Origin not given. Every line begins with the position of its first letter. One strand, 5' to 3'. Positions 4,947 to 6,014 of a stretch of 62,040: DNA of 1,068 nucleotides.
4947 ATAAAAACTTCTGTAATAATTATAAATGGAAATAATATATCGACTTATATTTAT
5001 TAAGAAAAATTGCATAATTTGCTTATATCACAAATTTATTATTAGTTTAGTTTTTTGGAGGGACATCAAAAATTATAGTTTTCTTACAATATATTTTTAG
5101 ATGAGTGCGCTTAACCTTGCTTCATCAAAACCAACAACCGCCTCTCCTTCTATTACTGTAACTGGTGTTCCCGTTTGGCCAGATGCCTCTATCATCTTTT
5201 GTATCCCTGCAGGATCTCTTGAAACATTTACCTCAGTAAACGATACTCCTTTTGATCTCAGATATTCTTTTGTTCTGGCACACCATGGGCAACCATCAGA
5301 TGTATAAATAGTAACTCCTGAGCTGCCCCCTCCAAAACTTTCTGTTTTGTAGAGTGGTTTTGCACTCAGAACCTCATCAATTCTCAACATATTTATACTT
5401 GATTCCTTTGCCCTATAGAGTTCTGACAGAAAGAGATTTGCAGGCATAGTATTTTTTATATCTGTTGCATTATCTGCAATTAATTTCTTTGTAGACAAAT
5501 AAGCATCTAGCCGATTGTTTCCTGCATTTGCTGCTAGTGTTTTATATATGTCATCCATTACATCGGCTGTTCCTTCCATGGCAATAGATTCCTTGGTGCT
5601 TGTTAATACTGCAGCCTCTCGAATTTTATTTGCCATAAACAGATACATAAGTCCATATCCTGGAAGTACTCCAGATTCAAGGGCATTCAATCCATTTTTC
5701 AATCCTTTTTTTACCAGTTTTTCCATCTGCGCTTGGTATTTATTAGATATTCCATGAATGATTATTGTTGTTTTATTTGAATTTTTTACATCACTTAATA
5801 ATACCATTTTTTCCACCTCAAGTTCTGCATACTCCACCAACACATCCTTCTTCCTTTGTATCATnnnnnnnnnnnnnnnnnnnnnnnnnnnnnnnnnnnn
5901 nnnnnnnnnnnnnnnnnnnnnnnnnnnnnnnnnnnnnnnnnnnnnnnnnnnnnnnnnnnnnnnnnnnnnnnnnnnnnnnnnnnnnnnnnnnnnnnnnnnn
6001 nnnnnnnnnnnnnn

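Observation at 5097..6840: Cleanly split, motif-degenerate thermosome paralog whose C-terminal half is fused to a CPWC glutaredoxin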

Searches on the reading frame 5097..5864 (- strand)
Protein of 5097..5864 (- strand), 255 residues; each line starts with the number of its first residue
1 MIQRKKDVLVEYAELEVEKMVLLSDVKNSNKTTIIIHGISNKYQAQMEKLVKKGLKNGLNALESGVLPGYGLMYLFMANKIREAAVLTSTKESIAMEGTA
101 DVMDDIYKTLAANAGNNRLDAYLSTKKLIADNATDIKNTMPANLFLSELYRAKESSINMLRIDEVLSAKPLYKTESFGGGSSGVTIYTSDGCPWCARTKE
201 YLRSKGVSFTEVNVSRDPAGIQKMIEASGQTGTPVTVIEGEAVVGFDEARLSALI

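Call 3: search_protein_families(library=pfam, proteins=[window:5097-5864:-], max_evalue=0.01)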
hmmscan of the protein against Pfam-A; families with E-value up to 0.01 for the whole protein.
window:5097-5864:- (255 aa): 4 families
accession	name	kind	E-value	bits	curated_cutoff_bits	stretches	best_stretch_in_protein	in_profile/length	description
PF00462.30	Glutaredoxin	-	4.3e-17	62.5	22.9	1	184-242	1-59/60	Glutaredoxin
PF00118.29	Cpn60_TCP1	-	4.2e-14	52.6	34.3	1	10-140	314-449/490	TCP-1/cpn60 chaperonin family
PF13417.12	GST_N_3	-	5.3e-05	23.9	22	1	187-243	2-57/75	Glutathione S-transferase, N-terminal domain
PF13409.12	GST_N_2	-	0.0094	17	25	0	192-244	2-58/70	Glutathione S-transferase, N-terminal domain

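Call 4: search_protein_families(library=ncbifam, proteins=[window:5097-5864:-], max_evalue=0.01)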
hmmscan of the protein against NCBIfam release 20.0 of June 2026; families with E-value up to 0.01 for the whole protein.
window:5097-5864:- (255 aa): 27 families (the best 25 are shown)
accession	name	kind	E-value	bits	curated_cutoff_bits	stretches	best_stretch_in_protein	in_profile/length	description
TIGR02196.1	GlrX_YruB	hypoth_equivalog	5.2e-23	81.3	88.55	1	184-255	2-73/74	glutaredoxin-like protein, YruB-family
NF041212.1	Uxx_star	subfamily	4.2e-18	65.4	66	1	184-247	1-65/70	Uxx-star family glutaredoxin-like (seleno)protein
TIGR02181.1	GRX_bact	equivalog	1e-14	54.5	90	1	184-248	1-66/80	glutaredoxin 3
NF007923.0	PRK10638.1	equivalog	1.4e-14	53.9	129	1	184-248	4-68/83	glutaredoxin 3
TIGR02339.1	thermosome_arch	subfamily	5.7e-13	48.5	671.1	1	9-130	344-466/521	thermosome subunit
NF041082.2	thermosome_alpha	equivalog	1.5e-12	47.2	450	1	9-131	343-466/519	thermosome subunit alpha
TIGR02190.1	GlrX-dom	hypoth_equivalog_domain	1.3e-11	44.3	99.3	1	183-248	9-73/79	glutaredoxin-family domain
NF041083.2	thermosome_beta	equivalog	4.1e-11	42.6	400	1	9-131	344-467/520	thermosome subunit beta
TIGR02347.1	chap_CCT_zeta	equivalog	6.3e-11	41.5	587.15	1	14-132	355-474/531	T-complex protein 1 subunit zeta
TIGR02194.1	GlrX_NrdH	subfamily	1.8e-10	40.9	85.75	1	184-254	1-71/72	glutaredoxin-like protein NrdH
NF041211.1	gluta_UXX_star_2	equivalog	5.2e-10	39.2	100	1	184-247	1-65/71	UXX-star (seleno)protein family 2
NF041114.2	gluta_UXX_star_1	equivalog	6.4e-10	39.1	72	1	184-247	1-65/70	UXX-star selenoprotein family 1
NF047338.1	gluta_UXX_star_3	exception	1.1e-09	38.2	97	1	184-237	1-55/70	UXX-star (seleno)protein family 3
NF045501.1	HUGP_GUXX-star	exception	1.9e-09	37.4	325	1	183-247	166-231/236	HUGP/GUXX-star fusion selenoprotein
TIGR02200.1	GlrX_actino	hypoth_equivalog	4.3e-08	33.5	89.5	1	184-235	2-54/77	mycoredoxin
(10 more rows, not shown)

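Call 5: find_homologous_proteins(query=window:5097-5864:-, max_evalue=0.001)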
Query window:5097-5864:- (255 aa): 37 proteins with E <= 0.001 among 1018 candidates.
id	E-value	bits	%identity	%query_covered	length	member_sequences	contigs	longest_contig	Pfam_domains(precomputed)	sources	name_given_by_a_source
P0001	1.6e-156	537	99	100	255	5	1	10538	PF00462.31,PF00118.30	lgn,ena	-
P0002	6.1e-120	417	81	93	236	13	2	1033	PF00462.31,PF00118.30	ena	-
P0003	1.8e-118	412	81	92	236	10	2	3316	PF00462.31,PF00118.30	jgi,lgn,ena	jgi:glutaredoxin-like YruB-family protein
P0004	2.1e-117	409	81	93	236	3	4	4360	PF00462.31,PF00118.30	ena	-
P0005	1.2e-114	400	78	93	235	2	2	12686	PF00462.31,PF00118.30,PF13417.13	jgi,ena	-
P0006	2.2e-112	393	77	93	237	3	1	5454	PF00462.31,PF00118.30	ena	-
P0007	3.2e-103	363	71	93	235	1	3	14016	PF00462.31,PF00118.30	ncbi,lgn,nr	ncbi:MAG TPA: hypothetical protein ENI42_06385 [Thermoplasmatales archaeon]|nr:hypothetical protein 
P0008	1.7e-99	350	65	96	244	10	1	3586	PF00462.31,PF00118.30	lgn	-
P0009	4.0e-98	346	67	93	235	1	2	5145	PF00462.31,PF00118.30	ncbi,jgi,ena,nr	ncbi:MAG: hypothetical protein J7K13_04760 [Thermoplasmata archaeon]|nr:hypothetical protein [Thermo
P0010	2.8e-97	343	67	93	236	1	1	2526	PF00462.31,PF00118.30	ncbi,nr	ncbi:MAG TPA: hypothetical protein ENI44_02655 [Thermoplasmatales archaeon]|nr:hypothetical protein 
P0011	2.9e-96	340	66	93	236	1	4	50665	PF00462.31,PF00118.30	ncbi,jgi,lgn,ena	-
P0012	8.4e-96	338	66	93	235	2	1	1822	PF00462.31,PF00118.30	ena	-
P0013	4.3e-94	333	64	93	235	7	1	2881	PF00462.31,PF00118.30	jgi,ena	-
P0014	7.3e-93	329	63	93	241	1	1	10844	PF00462.31,PF00118.30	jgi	-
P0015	9.0e-90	319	63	93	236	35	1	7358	PF00462.31,PF00118.30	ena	-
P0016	2.4e-89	317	64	93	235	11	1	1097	PF00462.31,PF00118.30,PF13417.13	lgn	-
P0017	3.6e-89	317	61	93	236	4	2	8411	PF00462.31,PF00118.30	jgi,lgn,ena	-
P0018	1.1e-78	282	58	93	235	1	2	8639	PF00462.31,PF00118.30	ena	-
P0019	2.6e-78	281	54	93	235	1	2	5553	PF00462.31,PF00118.30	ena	-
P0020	3.9e-78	281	58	93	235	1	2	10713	PF00462.31,PF00118.30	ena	-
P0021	2.5e-77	278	55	93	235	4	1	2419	PF00462.31,PF00118.30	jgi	-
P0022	3.7e-77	277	58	93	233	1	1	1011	PF00462.31,PF00118.30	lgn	-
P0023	4.5e-77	277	57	93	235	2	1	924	PF00462.31,PF00118.30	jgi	-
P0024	6.6e-77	277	54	100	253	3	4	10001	PF00462.31,PF00118.30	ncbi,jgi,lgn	jgi:glutaredoxin 3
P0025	2.2e-75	272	54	93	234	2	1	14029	PF00462.31,PF00118.30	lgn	-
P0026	7.2e-75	270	56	93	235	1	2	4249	PF00462.31,PF00118.30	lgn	-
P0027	1.2e-72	263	53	93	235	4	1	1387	PF00462.31,PF00118.30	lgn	-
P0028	5.5e-71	257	51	93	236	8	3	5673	PF00462.31,PF00118.30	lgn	-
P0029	8.1e-69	250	78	59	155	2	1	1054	PF00462.31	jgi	-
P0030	3.2e-68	248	65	71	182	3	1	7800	PF00462.31,PF00118.30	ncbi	ncbi:MAG: hypothetical protein DRN12_04075, partial [Thermoplasmata archaeon]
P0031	1.3e-53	200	46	93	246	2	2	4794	PF00462.31,PF00118.30,PF13417.13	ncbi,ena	-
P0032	3.3e-52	196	44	92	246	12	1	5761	PF00462.31,PF00118.30,PF13417.13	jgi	-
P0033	4.3e-52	195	45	93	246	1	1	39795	PF00462.31,PF00118.30,PF13417.13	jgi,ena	-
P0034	1.1e-48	184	43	92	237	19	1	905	PF00462.31,PF00118.30,PF13417.13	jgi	-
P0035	7.5e-46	175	43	93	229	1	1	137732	PF00462.31,PF00118.30,PF13417.13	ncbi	-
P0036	1.4e-41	161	42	93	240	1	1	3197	PF00462.31,PF00118.30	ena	-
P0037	1.1e-34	138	44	75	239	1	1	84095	PF00462.31,PF00118.30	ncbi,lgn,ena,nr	ncbi:MAG: hypothetical protein KAH57_03795 [Thermoplasmata archaeon]|nr:hypothetical protein [Thermo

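Call 6: find_encoding_contigs(protein=P0035, flank=6000, max_places=2)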
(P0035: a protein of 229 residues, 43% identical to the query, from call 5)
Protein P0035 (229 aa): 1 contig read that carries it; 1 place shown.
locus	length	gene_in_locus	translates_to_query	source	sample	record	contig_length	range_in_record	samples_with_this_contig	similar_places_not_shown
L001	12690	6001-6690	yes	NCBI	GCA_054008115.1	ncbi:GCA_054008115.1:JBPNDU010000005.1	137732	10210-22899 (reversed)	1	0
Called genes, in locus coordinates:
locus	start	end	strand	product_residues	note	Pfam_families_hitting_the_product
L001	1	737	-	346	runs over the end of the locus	PF13353:Fer4_12 (weak), PF04055:Radical_SAM, PF26257:DUF8061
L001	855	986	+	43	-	-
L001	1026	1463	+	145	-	PF00731:AIRC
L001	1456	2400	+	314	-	PF02540:NAD_synthase (weak), PF02568:ThiI (weak), PF00764:Arginosuc_synth (faint), PF03054:tRNA_Me_trans (faint), PF06508:QueC (faint), PF00958:GMP_synt_C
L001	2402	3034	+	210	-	PF01973:MptE-like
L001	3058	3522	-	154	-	PF01980:TrmO_N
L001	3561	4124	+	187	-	PF00117:GATase, PF07722:Peptidase_C26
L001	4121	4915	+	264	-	-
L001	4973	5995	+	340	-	PF00118:Cpn60_TCP1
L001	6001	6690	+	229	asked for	PF00118:Cpn60_TCP1, PF00462:Glutaredoxin, PF13417:GST_N_3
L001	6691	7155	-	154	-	PF13237:Fer4_10 (weak), PF14697:Fer4_21, PF12838:Fer4_7, PF13187:Fer4_9, PF25160:LdpA_Fe-S-bd (weak), PF12797:Fer4_2 (weak), PF12837:Fer4_6 (weak), PF00037:Fer4, +2 more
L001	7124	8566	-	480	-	PF13510:Fer2_4, PF01946:Thi4 (faint), PF00070:Pyr_redox (faint), PF03486:HI0933_like (weak), PF07992:Pyr_redox_2, PF12831:FAD_oxidored, PF13450:NAD_binding_8 (weak), PF13738:Pyr_redox_3, +1 more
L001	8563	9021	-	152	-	-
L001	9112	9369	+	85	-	-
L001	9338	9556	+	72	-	PF07927:HicA_toxin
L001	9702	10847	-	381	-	PF03773:ArsP_1, PF00403:HMA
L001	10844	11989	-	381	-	PF04282:DUF438, PF01814:Hemerythrin, PF13596:PAS_10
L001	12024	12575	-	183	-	PF01885:PTS_2-RNA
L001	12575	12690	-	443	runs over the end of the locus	PF06068:TIP49, PF05496:RuvB_N (weak), PF03796:DnaB_C (weak), PF13401:AAA_22 (faint), PF00004:AAA, PF17856:TIP49_C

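Call 7: find_encoding_contigs(protein=P0037, flank=6000, max_places=2)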
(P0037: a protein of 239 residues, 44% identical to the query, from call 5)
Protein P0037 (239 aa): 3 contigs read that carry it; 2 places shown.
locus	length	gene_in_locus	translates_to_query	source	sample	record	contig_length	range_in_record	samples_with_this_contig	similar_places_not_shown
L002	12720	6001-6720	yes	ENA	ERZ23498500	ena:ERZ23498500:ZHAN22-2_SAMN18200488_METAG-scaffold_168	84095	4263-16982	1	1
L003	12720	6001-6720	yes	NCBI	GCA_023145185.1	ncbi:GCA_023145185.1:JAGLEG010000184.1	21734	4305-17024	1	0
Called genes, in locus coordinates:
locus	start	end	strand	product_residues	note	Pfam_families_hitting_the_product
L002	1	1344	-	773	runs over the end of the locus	PF00890:FAD_binding_2 (weak), PF12831:FAD_oxidored, PF13450:NAD_binding_8, PF12838:Fer4_7, PF13187:Fer4_9, PF13237:Fer4_10, PF14697:Fer4_21, PF02662:FlpD, +9 more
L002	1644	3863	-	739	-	PF17963:Big_9 (faint), PF26549:Tricorn_N (faint), PF00801:PKD (faint)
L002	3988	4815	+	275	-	PF01656:CbiA, PF02374:ArsA_ATPase (weak), PF09140:MipZ, PF10609:ParA, PF13614:AAA_31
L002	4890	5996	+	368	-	PF00118:Cpn60_TCP1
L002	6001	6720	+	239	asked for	PF00118:Cpn60_TCP1, PF00462:Glutaredoxin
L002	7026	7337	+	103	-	PF00037:Fer4, PF12797:Fer4_2 (weak), PF12837:Fer4_6 (weak), PF13237:Fer4_10 (faint), PF13370:Fer4_13, PF13459:Fer4_15 (weak), PF25160:LdpA_Fe-S-bd (faint)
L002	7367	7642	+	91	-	PF01883:FeS_assembly_P (weak)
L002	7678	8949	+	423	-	PF07690:MFS_1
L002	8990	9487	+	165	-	PF01980:TrmO_N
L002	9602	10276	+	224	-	PF00578:AhpC-TSA, PF08534:Redoxin, PF10417:1-cysPrx_C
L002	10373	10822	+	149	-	PF08821:CGGC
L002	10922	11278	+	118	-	PF01022:HTH_5 (faint), PF12840:HTH_20 (weak)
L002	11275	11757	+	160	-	-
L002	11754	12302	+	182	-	PF03773:ArsP_1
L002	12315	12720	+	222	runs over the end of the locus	PF01209:Ubie_methyltran, PF05175:MTS (weak), PF13847:Methyltransf_31, PF08241:Methyltransf_11, PF08242:Methyltransf_12 (faint), PF13649:Methyltransf_25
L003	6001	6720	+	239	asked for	PF00118:Cpn60_TCP1, PF00462:Glutaredoxin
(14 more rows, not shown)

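Call 8: find_encoding_contigs(protein=P0011, flank=6000, max_places=2)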
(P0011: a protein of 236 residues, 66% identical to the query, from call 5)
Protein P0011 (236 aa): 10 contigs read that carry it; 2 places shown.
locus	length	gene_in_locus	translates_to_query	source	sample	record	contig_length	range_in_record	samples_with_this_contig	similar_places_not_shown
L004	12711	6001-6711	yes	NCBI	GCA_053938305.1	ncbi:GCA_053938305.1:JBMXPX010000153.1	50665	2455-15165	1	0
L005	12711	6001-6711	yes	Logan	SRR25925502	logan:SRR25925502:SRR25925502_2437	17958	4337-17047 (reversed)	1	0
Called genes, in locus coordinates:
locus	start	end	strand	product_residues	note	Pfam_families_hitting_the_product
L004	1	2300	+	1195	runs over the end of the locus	-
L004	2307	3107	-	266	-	PF04055:Radical_SAM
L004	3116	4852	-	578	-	PF03485:Arg_tRNA_synt_N, PF00750:tRNA-synt_1d, PF05746:DALR_1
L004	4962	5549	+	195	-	PF00118:Cpn60_TCP1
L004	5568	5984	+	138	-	PF00118:Cpn60_TCP1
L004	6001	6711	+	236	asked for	PF00118:Cpn60_TCP1, PF00462:Glutaredoxin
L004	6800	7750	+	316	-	PF04055:Radical_SAM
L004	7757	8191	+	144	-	-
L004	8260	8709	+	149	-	PF03773:ArsP_1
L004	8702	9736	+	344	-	PF11449:ArsP_2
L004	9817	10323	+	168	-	PF00252:Ribosomal_L16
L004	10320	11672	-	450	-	PF02163:Peptidase_M50, PF13180:PDZ_2 (weak)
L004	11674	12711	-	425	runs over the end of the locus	PF06245:DUF1015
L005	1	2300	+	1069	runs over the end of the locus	?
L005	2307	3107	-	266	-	PF04055:Radical_SAM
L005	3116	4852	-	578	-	PF03485:Arg_tRNA_synt_N, PF00750:tRNA-synt_1d, PF05746:DALR_1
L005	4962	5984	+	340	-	PF00118:Cpn60_TCP1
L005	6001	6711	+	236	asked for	PF00118:Cpn60_TCP1, PF00462:Glutaredoxin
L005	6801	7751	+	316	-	PF04055:Radical_SAM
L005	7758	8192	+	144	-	-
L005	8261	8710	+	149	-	PF03773:ArsP_1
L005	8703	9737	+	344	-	PF11449:ArsP_2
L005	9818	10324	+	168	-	PF00252:Ribosomal_L16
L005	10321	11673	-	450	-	PF02163:Peptidase_M50, PF13180:PDZ_2 (weak)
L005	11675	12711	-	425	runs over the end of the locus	PF06245:DUF1015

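Call 11: find_related_loci(query=A1, collection=genome_contigs, flank=6000)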
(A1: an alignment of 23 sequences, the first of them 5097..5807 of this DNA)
Query A1 (236 aa) in genome_contigs; peptide patterns used: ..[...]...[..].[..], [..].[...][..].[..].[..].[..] (x = any residue, [..] = any of these).
502 stretches matched a pattern; 98 encode a relative of the query (tblastn E <= 1e-3); the best 80 are kept; 80 distinct loci.
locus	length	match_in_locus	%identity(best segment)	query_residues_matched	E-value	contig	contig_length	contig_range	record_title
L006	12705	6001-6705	65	1-236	2e-104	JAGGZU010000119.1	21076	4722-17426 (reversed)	MAG: Thermoplasmata archaeon isolate AUK212 PB_MBMC_166_c_000000000081, whole genome shotgun sequence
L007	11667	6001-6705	63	1-236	3e-99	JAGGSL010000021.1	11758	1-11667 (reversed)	MAG: Thermoplasmata archaeon isolate AUK021 PB_MANV_021_c_000000000351, whole genome shotgun sequence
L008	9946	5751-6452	56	1-236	7e-84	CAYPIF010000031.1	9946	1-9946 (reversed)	MAG TPA_asm: uncultured Thermoplasmatales archaeon isolate SRP067234_co1_304 genome assembly, contig: k99_129117, whole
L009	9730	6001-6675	61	1-226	1e-83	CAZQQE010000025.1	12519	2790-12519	MAG TPA_asm: uncultured Thermoplasmatales archaeon isolate binchicken_co164_19 genome assembly, contig: NODE_1349_length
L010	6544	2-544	65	55-236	1e-76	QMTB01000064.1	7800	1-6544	MAG: Thermoplasmata archaeon isolate B44_G15 B44_Guay15_scaffold_03197, whole genome shotgun sequence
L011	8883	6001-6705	63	1-236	6e-99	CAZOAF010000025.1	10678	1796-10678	MAG TPA_asm: uncultured Thermoplasmatales archaeon isolate binchicken_co256_391 genome assembly, contig: NODE_16442_leng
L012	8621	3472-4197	45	1-234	2e-60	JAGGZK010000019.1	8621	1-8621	MAG: Thermoplasmata archaeon isolate AUK202 PB_MBMC_156_c_000000000023, whole genome shotgun sequence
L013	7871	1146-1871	45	1-234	3e-53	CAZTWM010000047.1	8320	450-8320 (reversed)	MAG TPA_asm: uncultured Thermoplasmatales archaeon isolate binchicken_co6_228 genome assembly, contig: NODE_11020_length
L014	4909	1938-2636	44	1-234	1e-51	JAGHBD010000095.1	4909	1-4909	MAG: Thermoplasmata archaeon isolate AUK247 PB_MBMC_201_c_000000000035, whole genome shotgun sequence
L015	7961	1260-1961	43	1-236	4e-51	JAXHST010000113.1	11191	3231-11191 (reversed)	MAG: Thermoplasmatota archaeon isolate MAG05_tar_biofilm MAG05_113, whole genome shotgun sequence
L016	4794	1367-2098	46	1-236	2e-49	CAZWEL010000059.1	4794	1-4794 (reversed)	MAG TPA_asm: uncultured Thermoplasmatales archaeon isolate binchicken_co256_206 genome assembly, contig: NODE_57330_leng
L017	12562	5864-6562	53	1-234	3e-81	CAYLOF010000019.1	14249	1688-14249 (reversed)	MAG TPA_asm: uncultured Thermoplasmatales archaeon isolate binchicken_co116_354 genome assembly, contig: NODE_4421_lengt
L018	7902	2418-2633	51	165-236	3e-23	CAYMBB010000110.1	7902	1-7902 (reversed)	MAG TPA_asm: uncultured Anaerolineaceae bacterium isolate SRP093762_co1_178 genome assembly, contig: NODE_5108_length_79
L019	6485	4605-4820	51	165-236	8e-23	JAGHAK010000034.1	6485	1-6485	MAG: Elusimicrobia bacterium isolate AUK228 PB_MBMC_182_c_000000000091, whole genome shotgun sequence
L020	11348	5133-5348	53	165-236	9e-23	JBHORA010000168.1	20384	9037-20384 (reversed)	MAG: Chloroflexota bacterium isolate A0_42 coassembly_Ak141_543761, whole genome shotgun sequence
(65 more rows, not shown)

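Call 19: find_encoding_contigs(protein=P0033, flank=8000, max_places=1)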
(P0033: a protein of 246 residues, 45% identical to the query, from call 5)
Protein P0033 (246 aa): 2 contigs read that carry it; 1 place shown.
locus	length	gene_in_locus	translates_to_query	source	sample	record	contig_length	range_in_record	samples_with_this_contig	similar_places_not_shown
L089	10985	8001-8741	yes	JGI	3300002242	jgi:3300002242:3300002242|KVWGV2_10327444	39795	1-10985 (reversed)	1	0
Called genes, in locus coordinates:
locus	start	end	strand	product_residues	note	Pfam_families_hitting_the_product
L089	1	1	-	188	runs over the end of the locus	PF01991:vATP-synt_E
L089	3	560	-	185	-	PF00137:ATP-synt_C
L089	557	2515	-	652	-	PF01496:V_ATPase_I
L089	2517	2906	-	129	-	-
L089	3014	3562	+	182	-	PF01862:PvlArgDC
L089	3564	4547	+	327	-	-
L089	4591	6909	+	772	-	-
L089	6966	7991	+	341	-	-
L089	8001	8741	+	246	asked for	PF00118:Cpn60_TCP1, PF00462:Glutaredoxin, PF13417:GST_N_3 (weak)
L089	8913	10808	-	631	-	-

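Call 20: find_encoding_contigs(protein=P0025, flank=8000, max_places=1)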
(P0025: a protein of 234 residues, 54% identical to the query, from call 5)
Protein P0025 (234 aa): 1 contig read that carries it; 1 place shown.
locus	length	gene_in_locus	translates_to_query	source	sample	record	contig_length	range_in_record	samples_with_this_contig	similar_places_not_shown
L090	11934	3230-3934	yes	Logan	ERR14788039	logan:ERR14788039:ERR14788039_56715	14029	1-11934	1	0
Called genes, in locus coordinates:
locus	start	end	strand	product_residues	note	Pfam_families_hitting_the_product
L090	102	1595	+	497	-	PF04055:Radical_SAM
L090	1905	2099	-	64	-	-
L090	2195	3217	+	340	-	PF00118:Cpn60_TCP1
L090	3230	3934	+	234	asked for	PF00118:Cpn60_TCP1, PF00462:Glutaredoxin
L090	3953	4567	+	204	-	PF02353:CMAS (weak), PF13489:Methyltransf_23, PF06325:PrmA (weak), PF05175:MTS (weak), PF13847:Methyltransf_31, PF08241:Methyltransf_11, PF08242:Methyltransf_12, PF13649:Methyltransf_25, +1 more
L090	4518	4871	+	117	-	-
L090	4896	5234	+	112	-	-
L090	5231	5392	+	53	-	-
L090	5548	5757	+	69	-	-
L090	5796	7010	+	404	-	PF00155:Aminotran_1_2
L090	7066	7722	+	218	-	PF13489:Methyltransf_23, PF01209:Ubie_methyltran (faint), PF13847:Methyltransf_31 (weak), PF08241:Methyltransf_11, PF08242:Methyltransf_12 (faint), PF13649:Methyltransf_25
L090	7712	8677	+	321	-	PF04055:Radical_SAM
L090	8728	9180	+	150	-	-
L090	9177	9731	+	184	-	PF03773:ArsP_1 (weak)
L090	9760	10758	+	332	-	PF11449:ArsP_2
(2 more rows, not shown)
